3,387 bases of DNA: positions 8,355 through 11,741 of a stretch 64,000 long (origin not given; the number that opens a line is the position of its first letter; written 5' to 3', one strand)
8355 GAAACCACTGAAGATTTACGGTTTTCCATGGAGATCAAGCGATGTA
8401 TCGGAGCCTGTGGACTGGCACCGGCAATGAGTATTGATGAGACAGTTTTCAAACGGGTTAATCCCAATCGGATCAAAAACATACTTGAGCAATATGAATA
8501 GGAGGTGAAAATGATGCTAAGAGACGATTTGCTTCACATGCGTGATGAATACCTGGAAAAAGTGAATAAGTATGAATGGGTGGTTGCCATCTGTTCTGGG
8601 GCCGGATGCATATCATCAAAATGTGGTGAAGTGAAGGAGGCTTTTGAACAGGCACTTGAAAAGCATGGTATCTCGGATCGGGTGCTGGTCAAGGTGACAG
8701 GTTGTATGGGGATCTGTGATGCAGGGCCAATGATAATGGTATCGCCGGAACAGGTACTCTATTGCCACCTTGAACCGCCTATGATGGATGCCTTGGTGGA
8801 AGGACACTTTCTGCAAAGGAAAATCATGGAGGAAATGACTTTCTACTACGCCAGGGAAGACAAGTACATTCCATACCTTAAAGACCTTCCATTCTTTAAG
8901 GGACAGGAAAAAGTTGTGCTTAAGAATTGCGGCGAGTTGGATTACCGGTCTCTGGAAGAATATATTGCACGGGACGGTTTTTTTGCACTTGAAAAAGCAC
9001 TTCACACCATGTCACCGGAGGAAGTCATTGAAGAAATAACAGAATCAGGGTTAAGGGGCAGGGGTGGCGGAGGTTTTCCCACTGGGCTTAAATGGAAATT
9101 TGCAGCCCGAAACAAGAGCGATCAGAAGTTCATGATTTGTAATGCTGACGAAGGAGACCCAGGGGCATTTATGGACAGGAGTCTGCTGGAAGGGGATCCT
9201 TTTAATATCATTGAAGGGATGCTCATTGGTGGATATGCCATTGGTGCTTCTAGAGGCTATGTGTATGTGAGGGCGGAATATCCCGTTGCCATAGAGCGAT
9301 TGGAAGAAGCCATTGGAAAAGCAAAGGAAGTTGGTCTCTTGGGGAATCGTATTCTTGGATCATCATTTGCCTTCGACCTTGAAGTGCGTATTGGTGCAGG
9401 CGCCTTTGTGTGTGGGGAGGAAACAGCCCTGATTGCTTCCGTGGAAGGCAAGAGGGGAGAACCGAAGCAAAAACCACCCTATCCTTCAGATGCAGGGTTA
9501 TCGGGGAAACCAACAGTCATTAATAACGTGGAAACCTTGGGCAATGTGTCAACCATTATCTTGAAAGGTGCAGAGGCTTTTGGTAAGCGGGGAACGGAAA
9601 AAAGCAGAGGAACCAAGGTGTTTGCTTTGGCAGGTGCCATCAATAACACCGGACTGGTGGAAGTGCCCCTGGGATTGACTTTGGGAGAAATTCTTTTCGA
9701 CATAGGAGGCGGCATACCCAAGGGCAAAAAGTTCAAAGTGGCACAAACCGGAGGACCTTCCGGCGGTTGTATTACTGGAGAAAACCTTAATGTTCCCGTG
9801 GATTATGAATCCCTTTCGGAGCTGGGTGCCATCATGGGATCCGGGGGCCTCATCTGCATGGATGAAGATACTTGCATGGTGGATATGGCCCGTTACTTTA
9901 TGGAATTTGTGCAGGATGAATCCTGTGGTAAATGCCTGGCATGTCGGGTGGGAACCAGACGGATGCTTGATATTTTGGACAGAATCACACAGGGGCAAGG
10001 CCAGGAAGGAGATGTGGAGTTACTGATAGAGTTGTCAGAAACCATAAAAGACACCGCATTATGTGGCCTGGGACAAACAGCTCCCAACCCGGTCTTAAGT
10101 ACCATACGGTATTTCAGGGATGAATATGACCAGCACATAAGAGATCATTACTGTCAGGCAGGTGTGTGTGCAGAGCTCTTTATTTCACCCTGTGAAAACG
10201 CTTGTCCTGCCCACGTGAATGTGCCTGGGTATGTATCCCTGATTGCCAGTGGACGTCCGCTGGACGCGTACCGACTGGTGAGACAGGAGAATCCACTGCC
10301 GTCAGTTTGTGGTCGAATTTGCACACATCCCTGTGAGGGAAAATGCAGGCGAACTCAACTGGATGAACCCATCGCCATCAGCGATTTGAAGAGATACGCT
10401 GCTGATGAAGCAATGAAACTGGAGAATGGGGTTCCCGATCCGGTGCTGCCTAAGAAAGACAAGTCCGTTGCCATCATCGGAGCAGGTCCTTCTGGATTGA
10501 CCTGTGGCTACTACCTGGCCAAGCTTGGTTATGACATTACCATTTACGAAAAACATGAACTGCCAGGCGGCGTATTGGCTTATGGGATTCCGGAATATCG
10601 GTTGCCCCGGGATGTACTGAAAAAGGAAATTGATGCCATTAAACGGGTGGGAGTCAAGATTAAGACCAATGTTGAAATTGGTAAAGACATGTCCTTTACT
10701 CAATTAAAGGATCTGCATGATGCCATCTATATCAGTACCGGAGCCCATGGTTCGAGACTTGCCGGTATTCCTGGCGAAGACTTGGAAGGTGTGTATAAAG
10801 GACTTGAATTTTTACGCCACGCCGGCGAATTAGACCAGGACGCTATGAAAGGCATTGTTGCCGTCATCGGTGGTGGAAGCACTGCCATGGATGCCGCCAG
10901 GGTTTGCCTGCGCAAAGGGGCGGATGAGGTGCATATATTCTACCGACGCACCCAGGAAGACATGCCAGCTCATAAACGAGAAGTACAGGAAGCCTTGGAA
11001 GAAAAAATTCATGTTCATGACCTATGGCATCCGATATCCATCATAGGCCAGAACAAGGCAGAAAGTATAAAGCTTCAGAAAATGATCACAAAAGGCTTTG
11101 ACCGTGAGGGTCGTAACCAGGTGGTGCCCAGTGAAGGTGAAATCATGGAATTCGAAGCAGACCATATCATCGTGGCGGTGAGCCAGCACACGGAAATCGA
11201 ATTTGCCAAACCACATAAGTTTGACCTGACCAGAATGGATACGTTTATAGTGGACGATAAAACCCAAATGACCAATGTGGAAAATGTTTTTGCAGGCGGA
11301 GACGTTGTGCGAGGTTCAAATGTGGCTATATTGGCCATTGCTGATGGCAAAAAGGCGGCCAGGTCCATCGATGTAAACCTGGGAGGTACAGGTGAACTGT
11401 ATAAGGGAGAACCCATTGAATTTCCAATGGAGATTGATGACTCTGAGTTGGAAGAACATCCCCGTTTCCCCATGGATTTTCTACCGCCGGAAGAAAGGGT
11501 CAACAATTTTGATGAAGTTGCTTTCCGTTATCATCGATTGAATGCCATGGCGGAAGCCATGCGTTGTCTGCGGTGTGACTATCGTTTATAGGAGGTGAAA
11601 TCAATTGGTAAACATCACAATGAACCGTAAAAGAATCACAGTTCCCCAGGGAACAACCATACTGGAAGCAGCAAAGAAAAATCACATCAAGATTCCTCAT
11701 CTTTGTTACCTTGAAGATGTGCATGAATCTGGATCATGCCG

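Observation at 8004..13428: HydC / HydB::GltD fusion / HydA-like trimer: an NAD(P)H-linked, possibly doubly flavin-based, hydrogenase-type or Stn-type transhydrogenase module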

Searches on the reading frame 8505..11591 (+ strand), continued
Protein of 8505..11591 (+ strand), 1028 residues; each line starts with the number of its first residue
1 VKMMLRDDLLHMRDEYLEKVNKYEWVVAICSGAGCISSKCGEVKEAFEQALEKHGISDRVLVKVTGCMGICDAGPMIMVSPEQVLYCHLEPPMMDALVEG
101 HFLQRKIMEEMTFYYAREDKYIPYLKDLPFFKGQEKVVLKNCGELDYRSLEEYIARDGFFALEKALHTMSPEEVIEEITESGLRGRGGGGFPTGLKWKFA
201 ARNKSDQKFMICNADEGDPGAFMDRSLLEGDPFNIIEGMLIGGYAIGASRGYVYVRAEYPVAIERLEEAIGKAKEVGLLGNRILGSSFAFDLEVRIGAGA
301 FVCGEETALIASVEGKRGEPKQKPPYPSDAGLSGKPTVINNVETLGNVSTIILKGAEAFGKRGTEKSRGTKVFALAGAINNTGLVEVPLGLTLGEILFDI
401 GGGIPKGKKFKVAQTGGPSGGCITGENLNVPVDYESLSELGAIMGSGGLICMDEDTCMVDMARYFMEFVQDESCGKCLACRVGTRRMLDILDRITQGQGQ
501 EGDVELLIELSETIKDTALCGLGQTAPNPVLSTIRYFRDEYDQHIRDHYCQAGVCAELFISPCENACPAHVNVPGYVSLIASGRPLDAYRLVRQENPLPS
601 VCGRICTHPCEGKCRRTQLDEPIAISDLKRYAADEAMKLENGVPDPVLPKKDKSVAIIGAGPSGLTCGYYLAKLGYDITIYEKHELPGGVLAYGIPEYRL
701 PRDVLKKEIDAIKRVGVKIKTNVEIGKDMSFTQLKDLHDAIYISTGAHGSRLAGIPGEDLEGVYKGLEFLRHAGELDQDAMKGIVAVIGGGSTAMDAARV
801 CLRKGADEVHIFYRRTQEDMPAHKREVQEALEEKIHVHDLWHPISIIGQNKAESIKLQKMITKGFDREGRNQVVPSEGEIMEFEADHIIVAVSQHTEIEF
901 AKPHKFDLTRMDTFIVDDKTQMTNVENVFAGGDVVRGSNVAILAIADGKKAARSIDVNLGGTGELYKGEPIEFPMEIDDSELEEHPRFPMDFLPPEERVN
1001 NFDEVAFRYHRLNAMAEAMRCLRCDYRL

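Call 27: list_cluster_members(proteins=[P0001, P0029, P0040, P0117, P0045, P0084, P0007, P0098, P0074, P0026])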
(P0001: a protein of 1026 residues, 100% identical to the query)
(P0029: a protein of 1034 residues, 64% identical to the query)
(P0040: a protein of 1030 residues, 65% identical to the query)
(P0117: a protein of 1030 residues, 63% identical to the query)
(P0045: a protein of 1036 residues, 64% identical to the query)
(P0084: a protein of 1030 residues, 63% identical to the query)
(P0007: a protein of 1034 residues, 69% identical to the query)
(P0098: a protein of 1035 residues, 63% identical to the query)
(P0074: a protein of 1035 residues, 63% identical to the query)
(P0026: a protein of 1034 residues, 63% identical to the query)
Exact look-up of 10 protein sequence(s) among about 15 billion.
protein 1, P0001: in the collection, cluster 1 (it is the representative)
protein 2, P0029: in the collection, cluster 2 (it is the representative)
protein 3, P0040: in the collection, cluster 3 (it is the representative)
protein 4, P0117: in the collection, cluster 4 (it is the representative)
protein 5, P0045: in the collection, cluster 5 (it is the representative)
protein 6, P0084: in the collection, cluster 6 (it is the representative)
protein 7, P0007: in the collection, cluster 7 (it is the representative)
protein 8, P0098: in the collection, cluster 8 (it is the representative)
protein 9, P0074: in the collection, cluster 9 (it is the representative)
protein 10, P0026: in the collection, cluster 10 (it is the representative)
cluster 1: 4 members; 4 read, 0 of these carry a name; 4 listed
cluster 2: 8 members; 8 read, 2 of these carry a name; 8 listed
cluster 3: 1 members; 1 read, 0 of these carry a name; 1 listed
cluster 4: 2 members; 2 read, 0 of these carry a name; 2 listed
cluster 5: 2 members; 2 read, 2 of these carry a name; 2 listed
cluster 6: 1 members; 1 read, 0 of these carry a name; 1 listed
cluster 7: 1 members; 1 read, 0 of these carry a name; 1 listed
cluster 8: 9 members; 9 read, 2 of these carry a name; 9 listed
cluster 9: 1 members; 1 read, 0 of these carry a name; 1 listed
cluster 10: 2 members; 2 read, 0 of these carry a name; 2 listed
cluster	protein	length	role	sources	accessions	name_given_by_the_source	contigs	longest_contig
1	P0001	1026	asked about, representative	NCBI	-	-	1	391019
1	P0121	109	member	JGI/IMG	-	-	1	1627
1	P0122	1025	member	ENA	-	-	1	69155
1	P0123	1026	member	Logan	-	-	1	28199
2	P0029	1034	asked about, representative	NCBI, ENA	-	-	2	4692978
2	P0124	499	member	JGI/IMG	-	NADH-quinone oxidoreductase subunit F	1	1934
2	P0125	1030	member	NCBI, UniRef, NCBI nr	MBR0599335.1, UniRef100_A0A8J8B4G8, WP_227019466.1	NADH-quinone oxidoreductase subunit NuoF [Clostridiales bacterium BAD-6] | NADH-quinone oxidoreductase subunit NuoF n=1 Tax=Sinanaerobacter chloroacetimidivorans ... | NADH-quinone oxidoreductase subunit NuoF [Sinanaerobacter chloroacetimidivorans]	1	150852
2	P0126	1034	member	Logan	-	-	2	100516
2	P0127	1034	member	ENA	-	-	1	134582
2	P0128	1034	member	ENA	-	-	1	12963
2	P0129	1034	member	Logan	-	-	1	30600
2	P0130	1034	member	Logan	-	-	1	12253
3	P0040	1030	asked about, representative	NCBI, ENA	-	-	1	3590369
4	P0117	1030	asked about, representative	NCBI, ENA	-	-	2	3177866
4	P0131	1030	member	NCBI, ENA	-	-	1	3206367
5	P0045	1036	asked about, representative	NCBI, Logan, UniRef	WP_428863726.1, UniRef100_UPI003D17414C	NADH-ubiquinone oxidoreductase-F iron-sulfur binding region domain-containing protein ... | NADH-ubiquinone oxidoreductase-F iron-sulfur binding region domain-containing protein n=1 ...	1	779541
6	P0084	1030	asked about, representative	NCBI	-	-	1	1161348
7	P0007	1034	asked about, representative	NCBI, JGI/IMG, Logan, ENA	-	-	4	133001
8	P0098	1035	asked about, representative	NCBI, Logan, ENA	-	-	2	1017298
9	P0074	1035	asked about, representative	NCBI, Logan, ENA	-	-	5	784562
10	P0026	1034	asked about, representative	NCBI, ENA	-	-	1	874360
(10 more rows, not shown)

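Call 53: search_protein_representatives(protein=window:8505-11591:+)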
Query: 1028 residues. Proteins with E-value up to 0.001 (for the whole library): 46658; up to 1e-10: 26482; up to 1e-30: 8662. The best 150 are listed.
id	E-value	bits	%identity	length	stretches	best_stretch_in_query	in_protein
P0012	0.0e+00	1550.9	65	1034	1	7-1027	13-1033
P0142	7.1e-264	894.7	47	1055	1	116-1027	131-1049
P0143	9.2e-232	788.4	46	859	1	55-850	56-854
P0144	4.5e-224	763.0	52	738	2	25-576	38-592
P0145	1.0e-223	761.8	49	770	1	27-751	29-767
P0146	1.0e-219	748.6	40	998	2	332-1025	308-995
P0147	3.5e-211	720.3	42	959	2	362-1026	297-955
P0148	3.5e-210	717.0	47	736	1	7-731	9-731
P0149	4.1e-205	700.2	40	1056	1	121-1026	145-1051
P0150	1.4e-200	685.2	53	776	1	13-575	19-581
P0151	2.5e-199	681.0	51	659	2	223-761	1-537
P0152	8.3e-196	669.4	64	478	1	239-698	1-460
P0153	9.4e-192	656.0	58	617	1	41-561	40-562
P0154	1.5e-189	648.7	53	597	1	27-562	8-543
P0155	5.0e-189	647.0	37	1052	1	29-1027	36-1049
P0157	1.2e-179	615.9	44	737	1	309-1026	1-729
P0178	2.2e-163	562.1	35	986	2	373-1026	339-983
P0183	8.1e-162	556.9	37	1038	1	146-1026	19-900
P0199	4.5e-150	518.0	35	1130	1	63-1026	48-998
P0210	4.4e-141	488.3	46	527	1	511-1026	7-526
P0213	3.7e-140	485.2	42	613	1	444-1026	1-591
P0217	1.2e-139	483.5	51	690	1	559-1026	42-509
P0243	4.9e-128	445.1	35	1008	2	326-1026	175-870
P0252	2.2e-125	436.3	40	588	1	456-1026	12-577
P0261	5.6e-124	431.6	45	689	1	556-1024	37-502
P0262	8.6e-124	431.0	38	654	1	427-1026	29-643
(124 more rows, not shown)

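Call 83: predict_structure(alignment_id=A2)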
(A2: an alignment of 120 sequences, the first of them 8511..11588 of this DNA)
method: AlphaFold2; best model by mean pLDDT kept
length: 1026 residues; sequences in the alignment: 120
mean_pLDDT: 79.8   pTM: 0.74
mean pLDDT of the five models: 79.8, 76.7, 75.4, 72.1, 71.7
residues with pLDDT >= 90: 280; 70-90: 532; 50-70: 152; < 50: 62
segments of 3 or more residues with pLDDT < 50: 32-34, 185-188, 215-219, 296-303, 319-323, 441-444, 692-695, 745-747, 892-911, 935-937, 1024-1026
pLDDT, mean of each block of 10 residues (from residue 1): 87 93 86 64 94 94 81 89 92 96 94 82 88 85 90 95 96 92 58 86 88 54 79 95 93 76 91 92 93 60 55 55 63 81 90 88 80 78 86 86 75 64 83 66 62 83 76 69 91 88 93 69 76 88 79 59 71 84 89 85 71 64 84 79 81 90 92 92 76 59 85 89 78 90 60 83 77 78 87 83 92 80 79 91 91 93 79 88 89 40 33 69 79 55 84 91 86 63 70 76 72 81 50
secondary structure, 60 per line:
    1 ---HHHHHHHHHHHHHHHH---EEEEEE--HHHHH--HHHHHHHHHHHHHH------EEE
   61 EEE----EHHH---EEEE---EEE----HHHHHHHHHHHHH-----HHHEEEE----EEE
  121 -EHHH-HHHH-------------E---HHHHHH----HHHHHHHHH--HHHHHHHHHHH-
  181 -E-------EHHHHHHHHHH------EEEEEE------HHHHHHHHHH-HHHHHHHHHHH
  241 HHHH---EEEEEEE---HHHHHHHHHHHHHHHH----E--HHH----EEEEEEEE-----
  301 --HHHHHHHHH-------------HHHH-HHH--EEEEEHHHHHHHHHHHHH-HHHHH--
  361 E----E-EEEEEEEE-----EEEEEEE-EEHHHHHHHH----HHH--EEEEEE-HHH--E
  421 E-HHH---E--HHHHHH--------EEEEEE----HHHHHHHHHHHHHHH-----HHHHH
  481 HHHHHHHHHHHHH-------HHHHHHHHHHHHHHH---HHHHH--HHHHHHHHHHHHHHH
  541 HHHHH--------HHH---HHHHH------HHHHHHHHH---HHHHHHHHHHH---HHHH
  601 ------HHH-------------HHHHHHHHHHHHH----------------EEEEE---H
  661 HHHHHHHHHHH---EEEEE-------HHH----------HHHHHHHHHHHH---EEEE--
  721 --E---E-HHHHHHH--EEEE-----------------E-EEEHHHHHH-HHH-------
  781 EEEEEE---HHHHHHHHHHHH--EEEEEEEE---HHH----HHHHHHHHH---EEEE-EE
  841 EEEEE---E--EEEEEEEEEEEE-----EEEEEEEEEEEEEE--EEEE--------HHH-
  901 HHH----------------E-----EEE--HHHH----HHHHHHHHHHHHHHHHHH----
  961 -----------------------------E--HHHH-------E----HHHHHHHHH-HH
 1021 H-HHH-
elements in order (helices of 4 or more, strands of 3 or more residues): H4-19 E23-28 H31-35 H38-51 E58-63 E75-78 E82-84 H89-101 E110-113 E118-120 H127-130 H148-153 H158-166 H169-179 H191-200 E207-212 H219-228 H230-244 E248-254 H258-273 E288-295 H303-311 H325-328 E335-339 H340-352 H354-358 E368-375 E381-387 H391-398 E408-413 H432-437 E446-451 H456-470 H476-493 H501-515 H519-523 H526-545 H560-564 H571-579 H583-593 H597-600 H623-635 E652-656 H660-671 E675-679 H700-711 E715-718 H729-735 E738-741 E761-763 H764-769 E781-786 H790-801 E804-811 H822-830 E834-837 E839-845 E852-863 E869-882 E885-888 E926-928 H931-934 H939-956 H993-996 H1009-1017

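Call 85: fold_search(model_id=the predicted structure, library=pdb)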
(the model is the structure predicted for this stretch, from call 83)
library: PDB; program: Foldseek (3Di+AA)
matches with E <= 10: 1948; with E <= 0.001: 684
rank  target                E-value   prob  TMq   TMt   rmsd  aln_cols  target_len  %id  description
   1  8a6t_B                2.7e-59  1.00  0.53  0.85   3.6       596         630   49  Cryo-EM structure of the electron bifurcating Fe-Fe hydrogenase HydABC complex from Thermoanaerobacter kivui in the re (released 2023-02-15)
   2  9bp5_B                2.2e-58  1.00  0.49  0.86   2.3       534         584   54  Structure of electron bifurcating Nfn-ABC holoenzyme from Caldicellulosiruptor saccharolyticus (released 2025-03-05)
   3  9mqx_B                3.0e-58  1.00  0.53  0.86   2.0       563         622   48  Electron-bifurcating Tungstopyranopterin-containing aldehyde oxidoreductase with NADH (released 2025-07-16)
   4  7q4v_B                9.0e-58  1.00  0.51  0.86   2.0       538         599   58  Electron bifurcating hydrogenase - HydABC from A. woodii (released 2023-02-22)
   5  9bov_B                1.2e-56  1.00  0.49  0.95   2.4       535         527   54  Structure of electron bifurcating Nfn-ABC complexed with NAD from Caldicellulosiruptor saccharolyticus (released 2025-03-05)
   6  8oh5_B                6.4e-56  1.00  0.49  0.86   2.4       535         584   53  Cryo-EM structure of the electron bifurcating transhydrogenase StnABC complex from Sporomusa Ovata (state 2) (released 2023-09-13)
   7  9n5v_B                7.1e-56  1.00  0.49  0.85   3.7       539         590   52  Structure of the NAD(H)-bound Thermococcus sibiricus NfnABC complex (released 2025-05-07)
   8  7p5h_B                9.6e-56  1.00  0.52  0.95   2.0       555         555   46  TmHydABC- D2 map (released 2022-09-14)
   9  9n5u_B                1.5e-55  1.00  0.49  0.85   3.7       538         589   52  Structure of the Thermococcus sibiricus NfnABC complex (released 2025-05-07)
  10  7p8n_B                2.0e-55  1.00  0.52  0.86   2.1       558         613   46  TmHydABC- T. maritima hydrogenase with bridge closed (released 2022-09-14)
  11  7p8n_b                5.6e-55  1.00  0.52  0.95   2.0       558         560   45  TmHydABC- T. maritima hydrogenase with bridge closed (released 2022-09-14)
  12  7p92_B                1.2e-54  1.00  0.53  0.87   4.1       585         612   44  TmHydABC- T. maritima bifurcating hydrogenase with bridge domain up (released 2022-09-14)
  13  6vw7_D                1.8e-46  1.00  0.48  0.93   2.3       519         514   41  Formate Dehydrogenase FdsABG subcomplex FdsBG from C. necator - NADH bound (released 2020-04-08)
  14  7q4w_B                6.5e-46  1.00  0.40  0.85   2.6       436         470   63  CryoEM structure of electron bifurcating Fe-Fe hydrogenase HydABC complex A. woodii in the oxidised state (released 2023-02-15)
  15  8a5e_B                6.8e-46  1.00  0.37  0.83   1.8       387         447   67  Cryo-EM structure of the electron bifurcating Fe-Fe hydrogenase HydABC complex from Acetobacterium woodii in the reduc (released 2023-02-22)
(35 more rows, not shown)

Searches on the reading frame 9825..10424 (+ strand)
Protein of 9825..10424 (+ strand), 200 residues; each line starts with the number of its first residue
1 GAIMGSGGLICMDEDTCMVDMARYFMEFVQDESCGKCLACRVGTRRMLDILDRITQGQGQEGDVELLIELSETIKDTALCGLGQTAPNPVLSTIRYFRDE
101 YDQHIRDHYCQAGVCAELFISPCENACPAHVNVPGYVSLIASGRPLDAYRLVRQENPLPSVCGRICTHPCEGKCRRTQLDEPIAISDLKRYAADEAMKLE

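Call 40: search_solved_structures(query=window:9825-10424:+, max_evalue=0.00001, show_alignments=5)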
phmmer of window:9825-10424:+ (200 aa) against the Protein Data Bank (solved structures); distinct sequences matched with E-value up to 0.00001: 74 (the best 60 are shown).
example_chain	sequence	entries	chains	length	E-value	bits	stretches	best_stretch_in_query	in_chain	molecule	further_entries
7q4w_B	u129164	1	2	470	4.1e-53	183.1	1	1-119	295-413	Iron hydrogenase HydB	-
7q4v_B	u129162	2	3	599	5.4e-53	182.7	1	1-119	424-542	Iron hydrogenase HydB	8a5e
8oh5_B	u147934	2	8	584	3.2e-52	180.2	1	1-120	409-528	NAD-reducing hydrogenase subunit HoxF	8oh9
9bov_B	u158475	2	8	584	2.6e-50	174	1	1-119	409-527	NADH dehydrogenase (Quinone)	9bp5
8a6t_B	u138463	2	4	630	6.5e-50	172.7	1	1-119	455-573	Electron bifurcating hydrogenase subunit HydB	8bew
7t2r_B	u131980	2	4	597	2.4e-45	157.8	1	1-119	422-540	NiFe hydrogenase subunit B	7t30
9n5u_B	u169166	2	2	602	1.1e-42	149.1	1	1-119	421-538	NfnB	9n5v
9mqx_B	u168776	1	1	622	1.8e-38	135.3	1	1-124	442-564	NADH:ubiquinone oxidoreductase, NADH-binding (51 kD) subunit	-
7p5h_B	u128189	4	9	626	8.3e-35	123.3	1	2-117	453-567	Fe-hydrogenase, subunit beta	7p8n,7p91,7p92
8e9g_F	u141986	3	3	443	1.9e-22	83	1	1-107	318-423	NADH-quinone oxidoreductase subunit F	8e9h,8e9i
9n5u_A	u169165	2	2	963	9.2e-21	77.5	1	120-195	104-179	NfnA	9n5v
9bov_A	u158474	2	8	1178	3.5e-20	75.6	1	121-194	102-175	Molybdopterin oxidoreductase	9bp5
6vw7_B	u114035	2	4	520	3.5e-20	75.6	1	1-101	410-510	NAD-dependent formate dehydrogenase beta subunit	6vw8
6tg9_B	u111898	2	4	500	1.8e-17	66.7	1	1-100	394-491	Formate dehydrogenase subunit beta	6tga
8oh5_C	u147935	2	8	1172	2.3e-17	66.4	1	121-194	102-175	Formate dehydrogenase-O, major subunit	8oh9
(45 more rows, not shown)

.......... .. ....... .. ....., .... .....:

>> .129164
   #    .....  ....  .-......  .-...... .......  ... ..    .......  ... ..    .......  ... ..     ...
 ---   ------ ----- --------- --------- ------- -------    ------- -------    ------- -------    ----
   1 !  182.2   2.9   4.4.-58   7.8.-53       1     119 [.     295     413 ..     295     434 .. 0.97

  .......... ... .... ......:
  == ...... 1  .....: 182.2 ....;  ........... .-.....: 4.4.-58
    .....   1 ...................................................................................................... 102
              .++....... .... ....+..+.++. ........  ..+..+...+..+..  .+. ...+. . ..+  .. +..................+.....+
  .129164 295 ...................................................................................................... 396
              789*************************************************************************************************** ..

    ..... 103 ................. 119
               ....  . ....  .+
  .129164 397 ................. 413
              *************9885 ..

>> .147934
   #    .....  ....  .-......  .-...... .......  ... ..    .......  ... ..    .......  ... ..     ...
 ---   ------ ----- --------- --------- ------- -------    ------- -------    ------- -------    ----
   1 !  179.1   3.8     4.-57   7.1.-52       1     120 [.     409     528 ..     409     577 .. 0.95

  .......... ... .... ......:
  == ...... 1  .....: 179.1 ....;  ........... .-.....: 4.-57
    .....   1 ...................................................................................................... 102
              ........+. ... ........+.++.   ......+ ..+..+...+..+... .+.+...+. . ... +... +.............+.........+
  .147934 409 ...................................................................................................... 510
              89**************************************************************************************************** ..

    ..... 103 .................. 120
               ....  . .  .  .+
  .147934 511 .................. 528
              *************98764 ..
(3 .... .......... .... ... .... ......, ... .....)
